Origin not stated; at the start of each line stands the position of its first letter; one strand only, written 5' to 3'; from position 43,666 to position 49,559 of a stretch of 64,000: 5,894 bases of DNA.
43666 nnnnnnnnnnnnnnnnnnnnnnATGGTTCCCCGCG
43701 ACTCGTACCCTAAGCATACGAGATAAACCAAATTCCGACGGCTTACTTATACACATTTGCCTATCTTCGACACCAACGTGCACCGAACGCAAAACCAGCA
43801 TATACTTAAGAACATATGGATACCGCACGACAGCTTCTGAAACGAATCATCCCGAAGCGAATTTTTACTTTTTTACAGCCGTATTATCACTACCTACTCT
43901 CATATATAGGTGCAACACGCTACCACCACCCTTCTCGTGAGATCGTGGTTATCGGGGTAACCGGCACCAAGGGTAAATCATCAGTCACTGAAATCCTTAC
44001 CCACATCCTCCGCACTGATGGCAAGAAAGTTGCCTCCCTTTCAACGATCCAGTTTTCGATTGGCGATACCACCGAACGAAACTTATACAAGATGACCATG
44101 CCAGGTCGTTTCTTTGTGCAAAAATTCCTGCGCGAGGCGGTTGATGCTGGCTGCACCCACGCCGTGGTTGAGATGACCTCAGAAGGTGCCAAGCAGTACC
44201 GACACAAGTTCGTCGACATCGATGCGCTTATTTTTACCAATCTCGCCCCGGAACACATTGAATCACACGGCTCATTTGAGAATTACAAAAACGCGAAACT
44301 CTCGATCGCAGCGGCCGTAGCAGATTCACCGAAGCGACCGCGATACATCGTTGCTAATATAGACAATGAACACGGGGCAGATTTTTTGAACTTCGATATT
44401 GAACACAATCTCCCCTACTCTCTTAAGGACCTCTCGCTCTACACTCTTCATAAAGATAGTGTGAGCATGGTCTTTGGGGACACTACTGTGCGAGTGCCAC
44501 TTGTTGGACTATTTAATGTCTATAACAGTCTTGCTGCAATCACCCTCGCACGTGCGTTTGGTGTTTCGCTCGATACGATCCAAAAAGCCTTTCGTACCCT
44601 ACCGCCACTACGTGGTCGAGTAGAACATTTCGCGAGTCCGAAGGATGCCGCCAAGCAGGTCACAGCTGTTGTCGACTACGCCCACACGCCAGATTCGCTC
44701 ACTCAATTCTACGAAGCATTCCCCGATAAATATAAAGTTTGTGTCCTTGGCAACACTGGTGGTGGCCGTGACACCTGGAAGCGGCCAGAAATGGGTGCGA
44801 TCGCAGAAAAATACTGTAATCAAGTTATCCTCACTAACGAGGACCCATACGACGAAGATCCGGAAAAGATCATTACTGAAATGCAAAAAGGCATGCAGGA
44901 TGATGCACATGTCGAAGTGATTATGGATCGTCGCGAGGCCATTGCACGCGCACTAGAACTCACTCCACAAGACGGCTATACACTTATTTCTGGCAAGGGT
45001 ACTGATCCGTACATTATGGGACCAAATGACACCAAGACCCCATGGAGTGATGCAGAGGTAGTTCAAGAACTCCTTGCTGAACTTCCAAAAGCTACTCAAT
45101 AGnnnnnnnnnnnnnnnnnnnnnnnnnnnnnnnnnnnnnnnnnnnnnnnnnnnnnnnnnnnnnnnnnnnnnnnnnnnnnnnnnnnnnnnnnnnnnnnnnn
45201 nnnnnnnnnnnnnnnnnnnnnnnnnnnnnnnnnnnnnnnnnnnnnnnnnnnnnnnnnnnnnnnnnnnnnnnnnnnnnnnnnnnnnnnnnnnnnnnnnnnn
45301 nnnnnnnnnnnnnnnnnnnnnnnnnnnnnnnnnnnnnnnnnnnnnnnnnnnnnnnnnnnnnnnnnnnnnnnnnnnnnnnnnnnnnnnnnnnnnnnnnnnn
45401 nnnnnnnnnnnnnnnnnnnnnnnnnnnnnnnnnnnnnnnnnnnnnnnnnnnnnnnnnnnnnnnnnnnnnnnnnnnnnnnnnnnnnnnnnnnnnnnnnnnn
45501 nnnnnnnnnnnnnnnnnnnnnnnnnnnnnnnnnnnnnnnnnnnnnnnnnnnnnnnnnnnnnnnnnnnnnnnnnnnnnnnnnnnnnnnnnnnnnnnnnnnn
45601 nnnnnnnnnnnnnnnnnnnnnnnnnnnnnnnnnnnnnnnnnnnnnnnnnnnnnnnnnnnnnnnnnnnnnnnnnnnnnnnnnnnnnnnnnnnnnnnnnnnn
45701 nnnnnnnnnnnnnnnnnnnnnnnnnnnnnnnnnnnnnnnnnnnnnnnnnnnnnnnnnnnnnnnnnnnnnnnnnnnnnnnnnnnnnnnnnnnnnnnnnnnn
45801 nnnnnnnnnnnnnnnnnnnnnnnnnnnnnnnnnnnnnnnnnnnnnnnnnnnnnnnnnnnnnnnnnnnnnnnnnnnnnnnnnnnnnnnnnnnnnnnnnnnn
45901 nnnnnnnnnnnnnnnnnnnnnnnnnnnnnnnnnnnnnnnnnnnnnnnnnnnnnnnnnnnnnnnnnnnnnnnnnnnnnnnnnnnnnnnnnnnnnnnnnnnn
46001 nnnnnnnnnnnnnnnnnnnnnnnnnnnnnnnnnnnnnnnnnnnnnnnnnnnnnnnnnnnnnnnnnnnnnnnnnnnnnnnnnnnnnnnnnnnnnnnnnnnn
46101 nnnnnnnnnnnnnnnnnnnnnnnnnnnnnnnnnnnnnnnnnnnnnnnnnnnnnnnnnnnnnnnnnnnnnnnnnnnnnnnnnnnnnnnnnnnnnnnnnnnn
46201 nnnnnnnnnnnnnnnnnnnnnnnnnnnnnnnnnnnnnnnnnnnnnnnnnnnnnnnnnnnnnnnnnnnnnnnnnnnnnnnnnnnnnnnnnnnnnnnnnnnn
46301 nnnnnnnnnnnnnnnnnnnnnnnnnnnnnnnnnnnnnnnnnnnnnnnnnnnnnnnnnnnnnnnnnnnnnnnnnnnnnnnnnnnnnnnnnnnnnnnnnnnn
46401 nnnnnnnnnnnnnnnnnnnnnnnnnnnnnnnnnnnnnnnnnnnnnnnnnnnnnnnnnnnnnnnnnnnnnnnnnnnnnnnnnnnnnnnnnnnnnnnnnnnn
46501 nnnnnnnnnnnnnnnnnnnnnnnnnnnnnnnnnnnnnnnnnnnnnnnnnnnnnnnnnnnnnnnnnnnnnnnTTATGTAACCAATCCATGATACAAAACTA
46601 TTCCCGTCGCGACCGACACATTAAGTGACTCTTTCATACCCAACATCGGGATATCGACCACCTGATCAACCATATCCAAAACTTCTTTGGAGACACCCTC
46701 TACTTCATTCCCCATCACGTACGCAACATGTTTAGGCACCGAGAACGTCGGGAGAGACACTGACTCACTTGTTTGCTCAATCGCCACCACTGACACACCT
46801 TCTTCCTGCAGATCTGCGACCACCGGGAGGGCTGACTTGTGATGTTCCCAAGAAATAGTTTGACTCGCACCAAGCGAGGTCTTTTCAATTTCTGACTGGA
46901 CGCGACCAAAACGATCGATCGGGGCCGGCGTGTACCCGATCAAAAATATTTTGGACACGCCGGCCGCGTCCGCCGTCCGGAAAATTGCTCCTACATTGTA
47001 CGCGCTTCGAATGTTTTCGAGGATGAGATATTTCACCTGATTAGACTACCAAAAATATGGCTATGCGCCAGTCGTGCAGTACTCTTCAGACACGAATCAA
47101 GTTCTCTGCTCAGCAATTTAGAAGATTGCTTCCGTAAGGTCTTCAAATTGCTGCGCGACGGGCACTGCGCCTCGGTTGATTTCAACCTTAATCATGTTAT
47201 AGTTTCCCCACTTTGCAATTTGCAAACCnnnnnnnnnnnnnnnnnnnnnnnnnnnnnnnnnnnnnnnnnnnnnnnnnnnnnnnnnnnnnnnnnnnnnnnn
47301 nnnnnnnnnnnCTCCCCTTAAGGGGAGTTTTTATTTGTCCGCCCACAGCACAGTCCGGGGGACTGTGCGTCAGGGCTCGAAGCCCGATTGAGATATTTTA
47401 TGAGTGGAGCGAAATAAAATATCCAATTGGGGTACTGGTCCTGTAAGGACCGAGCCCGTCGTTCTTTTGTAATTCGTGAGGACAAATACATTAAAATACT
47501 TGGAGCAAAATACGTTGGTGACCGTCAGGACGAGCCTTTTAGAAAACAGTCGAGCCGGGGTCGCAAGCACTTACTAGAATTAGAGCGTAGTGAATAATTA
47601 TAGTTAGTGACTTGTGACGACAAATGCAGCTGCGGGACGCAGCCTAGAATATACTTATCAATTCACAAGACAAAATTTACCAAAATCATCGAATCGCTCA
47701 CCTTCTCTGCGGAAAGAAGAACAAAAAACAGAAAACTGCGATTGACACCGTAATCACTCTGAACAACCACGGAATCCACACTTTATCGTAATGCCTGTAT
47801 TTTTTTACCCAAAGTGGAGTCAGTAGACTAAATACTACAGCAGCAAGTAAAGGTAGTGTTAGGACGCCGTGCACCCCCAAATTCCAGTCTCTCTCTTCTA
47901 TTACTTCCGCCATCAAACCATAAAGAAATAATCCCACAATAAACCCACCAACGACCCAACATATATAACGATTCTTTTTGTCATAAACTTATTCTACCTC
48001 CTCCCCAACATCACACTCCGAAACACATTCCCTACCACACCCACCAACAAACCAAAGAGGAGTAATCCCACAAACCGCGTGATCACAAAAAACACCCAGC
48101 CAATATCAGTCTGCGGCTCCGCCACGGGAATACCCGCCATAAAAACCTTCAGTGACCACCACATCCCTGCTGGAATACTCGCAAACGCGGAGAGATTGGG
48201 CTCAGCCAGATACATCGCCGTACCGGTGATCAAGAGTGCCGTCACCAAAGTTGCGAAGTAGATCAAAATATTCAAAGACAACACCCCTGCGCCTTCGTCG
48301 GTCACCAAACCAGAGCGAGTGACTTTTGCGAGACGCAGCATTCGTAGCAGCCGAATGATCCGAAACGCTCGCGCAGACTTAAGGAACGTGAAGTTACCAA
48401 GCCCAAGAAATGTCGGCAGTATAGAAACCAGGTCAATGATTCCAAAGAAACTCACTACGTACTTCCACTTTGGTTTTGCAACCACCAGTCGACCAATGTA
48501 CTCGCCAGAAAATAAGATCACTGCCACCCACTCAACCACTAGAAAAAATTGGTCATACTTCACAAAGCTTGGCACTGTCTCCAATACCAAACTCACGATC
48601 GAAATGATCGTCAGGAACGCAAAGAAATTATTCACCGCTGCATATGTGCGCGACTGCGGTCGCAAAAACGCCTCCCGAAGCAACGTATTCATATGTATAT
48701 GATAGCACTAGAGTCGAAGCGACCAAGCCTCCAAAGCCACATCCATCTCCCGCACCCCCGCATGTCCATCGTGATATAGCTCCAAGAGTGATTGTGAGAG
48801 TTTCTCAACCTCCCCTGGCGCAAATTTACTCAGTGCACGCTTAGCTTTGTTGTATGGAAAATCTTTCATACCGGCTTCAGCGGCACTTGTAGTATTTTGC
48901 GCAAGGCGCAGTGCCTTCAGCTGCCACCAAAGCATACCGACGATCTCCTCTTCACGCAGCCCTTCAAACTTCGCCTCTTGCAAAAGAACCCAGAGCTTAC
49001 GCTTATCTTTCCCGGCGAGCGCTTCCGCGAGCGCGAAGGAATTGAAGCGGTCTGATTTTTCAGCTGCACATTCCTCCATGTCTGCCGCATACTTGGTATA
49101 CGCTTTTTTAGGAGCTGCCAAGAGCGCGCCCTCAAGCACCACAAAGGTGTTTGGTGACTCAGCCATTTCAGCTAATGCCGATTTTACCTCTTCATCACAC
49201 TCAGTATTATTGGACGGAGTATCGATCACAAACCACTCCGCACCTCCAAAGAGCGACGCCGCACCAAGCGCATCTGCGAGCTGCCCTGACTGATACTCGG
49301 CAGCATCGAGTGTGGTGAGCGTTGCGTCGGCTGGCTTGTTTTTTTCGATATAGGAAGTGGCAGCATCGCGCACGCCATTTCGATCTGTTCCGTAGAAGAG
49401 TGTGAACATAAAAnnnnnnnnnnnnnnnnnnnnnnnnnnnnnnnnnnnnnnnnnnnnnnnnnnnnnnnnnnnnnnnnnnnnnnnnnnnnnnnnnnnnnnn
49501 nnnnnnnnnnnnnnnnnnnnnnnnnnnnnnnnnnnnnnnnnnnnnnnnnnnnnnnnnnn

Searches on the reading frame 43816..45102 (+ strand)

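Call 58: search_protein_families(library=pfam, proteins=[window:43816-45102:+], max_evalue=0.00001)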
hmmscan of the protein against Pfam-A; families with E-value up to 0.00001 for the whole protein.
window:43816-45102:+ (428 aa): 2 families
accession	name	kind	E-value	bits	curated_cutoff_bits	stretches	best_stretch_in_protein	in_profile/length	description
PF08245.18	Mur_ligase_M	-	1.8e-34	119.9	24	1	48-245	1-200/200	Mur ligase middle domain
PF02875.26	Mur_ligase_C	-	5.8e-21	76.1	28.4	1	279-395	9-127/127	Mur ligase, glutamate ligase domain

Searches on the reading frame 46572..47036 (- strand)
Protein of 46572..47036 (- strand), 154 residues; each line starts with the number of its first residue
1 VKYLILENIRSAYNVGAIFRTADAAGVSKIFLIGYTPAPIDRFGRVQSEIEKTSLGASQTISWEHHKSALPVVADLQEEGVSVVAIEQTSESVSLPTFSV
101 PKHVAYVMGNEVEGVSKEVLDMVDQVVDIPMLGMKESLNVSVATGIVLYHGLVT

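Call 58: search_protein_families(library=pfam, proteins=[window:46572-47036:-], max_evalue=0.00001)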
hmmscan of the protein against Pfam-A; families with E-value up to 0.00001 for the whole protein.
window:46572-47036:- (154 aa): 1 family
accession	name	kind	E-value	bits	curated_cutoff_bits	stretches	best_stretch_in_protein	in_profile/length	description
PF00588.24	SpoU_methylase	-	6.6e-37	127.2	29.7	1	3-149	3-142/142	SpoU rRNA Methylase family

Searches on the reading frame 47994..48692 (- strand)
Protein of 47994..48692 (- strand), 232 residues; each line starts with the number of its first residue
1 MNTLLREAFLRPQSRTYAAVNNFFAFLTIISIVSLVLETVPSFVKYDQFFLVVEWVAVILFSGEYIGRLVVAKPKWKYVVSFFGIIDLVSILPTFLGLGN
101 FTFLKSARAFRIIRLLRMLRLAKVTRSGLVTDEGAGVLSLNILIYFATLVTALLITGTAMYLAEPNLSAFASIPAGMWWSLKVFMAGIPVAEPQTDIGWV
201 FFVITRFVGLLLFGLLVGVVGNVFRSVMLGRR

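Call 3: search_protein_families(library=pfam, proteins=[window:47994-48692:-], max_evalue=1)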
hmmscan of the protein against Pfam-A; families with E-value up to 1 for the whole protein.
window:47994-48692:- (232 aa): 1 family
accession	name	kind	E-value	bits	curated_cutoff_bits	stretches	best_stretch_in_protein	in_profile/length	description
PF00520.37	Ion_trans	-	8.9e-19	68.1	25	1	19-225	3-234/241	Ion transport protein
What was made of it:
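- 47994..48692 (-): Ion-transport protein gene, the downstream end of the syntenic frame. PF00520 E 8.9e-19 (call 3).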

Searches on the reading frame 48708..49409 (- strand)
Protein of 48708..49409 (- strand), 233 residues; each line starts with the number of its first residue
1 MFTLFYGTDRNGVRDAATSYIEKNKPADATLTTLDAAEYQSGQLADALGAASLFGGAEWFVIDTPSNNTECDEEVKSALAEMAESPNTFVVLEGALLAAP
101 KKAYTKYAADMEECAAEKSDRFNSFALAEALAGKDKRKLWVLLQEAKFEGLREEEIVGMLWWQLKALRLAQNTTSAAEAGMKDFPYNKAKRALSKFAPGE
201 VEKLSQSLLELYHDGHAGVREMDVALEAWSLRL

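Call 3: search_protein_families(library=pfam, proteins=[window:48708-49409:-], max_evalue=1)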
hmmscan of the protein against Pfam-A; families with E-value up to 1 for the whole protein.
window:48708-49409:- (233 aa): 1 family
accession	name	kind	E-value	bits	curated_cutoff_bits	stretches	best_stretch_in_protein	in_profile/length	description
PF10758.14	DUF2586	-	0.044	13.3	26.4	1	37-118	99-181/386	Protein of unknown function (DUF2586)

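Call 4: search_protein_families(library=ncbifam, proteins=[window:48708-49409:-], max_evalue=1)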
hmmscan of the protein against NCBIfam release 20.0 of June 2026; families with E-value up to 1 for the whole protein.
window:48708-49409:- (233 aa): 2 families
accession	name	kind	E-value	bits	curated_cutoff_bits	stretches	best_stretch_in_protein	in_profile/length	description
TIGR01128.2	holA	equivalog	7e-16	58.4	80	2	109-227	185-310/316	DNA polymerase III subunit delta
NF006302.0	PRK08487.1-5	equivalog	0.00023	20.9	296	1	3-92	18-105/323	DNA polymerase III subunit delta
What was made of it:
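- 48708..49409 (-): holA-like gene (DNA polymerase III delta, short form), the downstream frame of the slot. TIGR01128 E 7e-16, 58.4 bits, below its cutoff of 80 (call 4).
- The family profiles score above curated cutoffs (calls 3, 4).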

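Call 43: find_related_loci(query=window:48708-49409:-, collection=metagenome_contigs, flank=5000)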
Query window:48708-49409:- (233 aa) in metagenome_contigs; peptide patterns used: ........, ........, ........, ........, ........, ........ (x = any residue, [..] = any of these).
230 stretches matched a pattern; 96 encode a relative of the query (tblastn E <= 1e-3); the best 80 are kept; 80 distinct loci.
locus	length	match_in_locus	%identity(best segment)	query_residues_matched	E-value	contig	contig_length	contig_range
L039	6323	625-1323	69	1-233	3e-110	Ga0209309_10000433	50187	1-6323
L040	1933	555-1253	70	1-233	7e-117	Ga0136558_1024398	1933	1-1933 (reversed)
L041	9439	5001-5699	71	1-233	2e-109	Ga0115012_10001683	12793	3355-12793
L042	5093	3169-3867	69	1-233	5e-108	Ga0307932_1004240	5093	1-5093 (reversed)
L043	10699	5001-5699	69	1-233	7e-108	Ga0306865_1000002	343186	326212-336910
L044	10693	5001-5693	69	1-231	9e-107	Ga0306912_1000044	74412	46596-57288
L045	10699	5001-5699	69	1-233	1e-106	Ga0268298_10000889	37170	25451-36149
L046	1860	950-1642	70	1-231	3e-113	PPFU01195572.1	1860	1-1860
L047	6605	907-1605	67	1-233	7e-106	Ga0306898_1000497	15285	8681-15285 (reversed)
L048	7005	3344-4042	67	1-233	7e-106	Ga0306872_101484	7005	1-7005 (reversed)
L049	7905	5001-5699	70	1-233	2e-105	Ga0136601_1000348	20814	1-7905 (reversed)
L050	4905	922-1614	68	1-231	2e-105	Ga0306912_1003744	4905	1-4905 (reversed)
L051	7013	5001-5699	70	1-233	2e-105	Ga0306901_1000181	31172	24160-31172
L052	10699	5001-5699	65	1-233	5e-105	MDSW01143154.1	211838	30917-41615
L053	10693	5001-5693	69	1-231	3e-104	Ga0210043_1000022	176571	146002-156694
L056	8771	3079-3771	67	1-231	3e-103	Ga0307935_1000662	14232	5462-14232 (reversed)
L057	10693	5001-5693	66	1-231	6e-103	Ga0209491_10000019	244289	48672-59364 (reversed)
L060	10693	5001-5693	66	1-231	5e-102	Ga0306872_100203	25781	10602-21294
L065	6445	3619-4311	67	1-231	1e-100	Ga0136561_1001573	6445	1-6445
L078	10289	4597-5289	68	1-231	3e-94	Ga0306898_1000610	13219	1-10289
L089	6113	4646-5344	55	1-232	2e-77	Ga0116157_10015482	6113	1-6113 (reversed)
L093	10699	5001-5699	53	1-232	4e-76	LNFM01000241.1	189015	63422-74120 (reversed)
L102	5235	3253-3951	49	1-233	2e-71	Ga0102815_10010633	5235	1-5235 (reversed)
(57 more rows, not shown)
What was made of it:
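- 48708..49409 (-): Relatives at 46-71% identity were used to map synteny (call 43).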

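Call 46: search_protein_families(library=pfam, proteins=[L050:394-858:-, L057:4641-4910:-, L057:4406-4651:-, L065:3206-3613:+, L078:4075-4311:+, L089:4140-4529:-, L093:4505-4948:-, L102:2399-3139:-, L060:3604-4296:-, L056:2446-2994:-], max_evalue=0.01)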
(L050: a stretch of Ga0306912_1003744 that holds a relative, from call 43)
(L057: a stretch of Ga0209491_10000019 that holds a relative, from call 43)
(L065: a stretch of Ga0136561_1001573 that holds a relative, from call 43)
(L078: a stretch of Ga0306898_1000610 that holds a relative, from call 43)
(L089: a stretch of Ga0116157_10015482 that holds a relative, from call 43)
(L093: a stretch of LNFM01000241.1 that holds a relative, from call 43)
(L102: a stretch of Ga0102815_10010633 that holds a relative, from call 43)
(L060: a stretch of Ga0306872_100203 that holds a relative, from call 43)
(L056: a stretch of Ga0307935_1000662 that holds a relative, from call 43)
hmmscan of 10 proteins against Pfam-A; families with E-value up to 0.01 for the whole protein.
L050:394-858:- (154 aa): 1 family
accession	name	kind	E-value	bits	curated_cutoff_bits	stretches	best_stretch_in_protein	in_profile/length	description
PF00072.30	Response_reg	-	0.0011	19.5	30.2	1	20-96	1-74/111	Response regulator receiver domain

L057:4641-4910:- (89 aa): 1 family
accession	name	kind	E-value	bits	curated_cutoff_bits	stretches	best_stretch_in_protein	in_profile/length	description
PF04014.23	MazE_antitoxin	-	2e-08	34.5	24.7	1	5-45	3-44/48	Antidote-toxin recognition MazE, bacterial antitoxin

L057:4406-4651:- (81 aa): 1 family
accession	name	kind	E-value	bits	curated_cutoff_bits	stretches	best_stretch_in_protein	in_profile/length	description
PF05016.21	ParE_toxin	-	4.9e-05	24.3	23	1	3-79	1-84/89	ParE toxin of type II toxin-antitoxin system, parDE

L065:3206-3613:+ (135 aa): 1 family
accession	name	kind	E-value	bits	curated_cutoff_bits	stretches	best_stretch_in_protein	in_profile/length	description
PF05016.21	ParE_toxin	-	4.5e-14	53.2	23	1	42-129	1-88/89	ParE toxin of type II toxin-antitoxin system, parDE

L078:4075-4311:+ (78 aa): 0 families

L089:4140-4529:- (129 aa): 0 families

L093:4505-4948:- (147 aa): 3 families
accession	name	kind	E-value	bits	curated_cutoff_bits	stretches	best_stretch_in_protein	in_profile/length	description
PF00072.30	Response_reg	-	0.00012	22.7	30.2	1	37-89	17-67/111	Response regulator receiver domain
PF20274.4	cREC_REC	-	0.005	17.9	27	1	44-107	13-77/88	Cyclic-phosphate processing Receiver domain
PF05173.19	DapB_C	-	0.0063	17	27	0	13-64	62-112/121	Dihydrodipicolinate reductase, C-terminus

L102:2399-3139:- (246 aa): 1 family
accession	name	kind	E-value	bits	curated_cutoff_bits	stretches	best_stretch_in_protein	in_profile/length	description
PF01027.25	Bax1-I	-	2.1e-52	178.4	34.1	1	17-242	1-207/207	Inhibitor of apoptosis-promoting Bax1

L060:3604-4296:- (230 aa): 0 families

L056:2446-2994:- (182 aa): 0 families
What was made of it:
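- In relatives the same genomic slot holds toxin-antitoxin modules (call 46).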
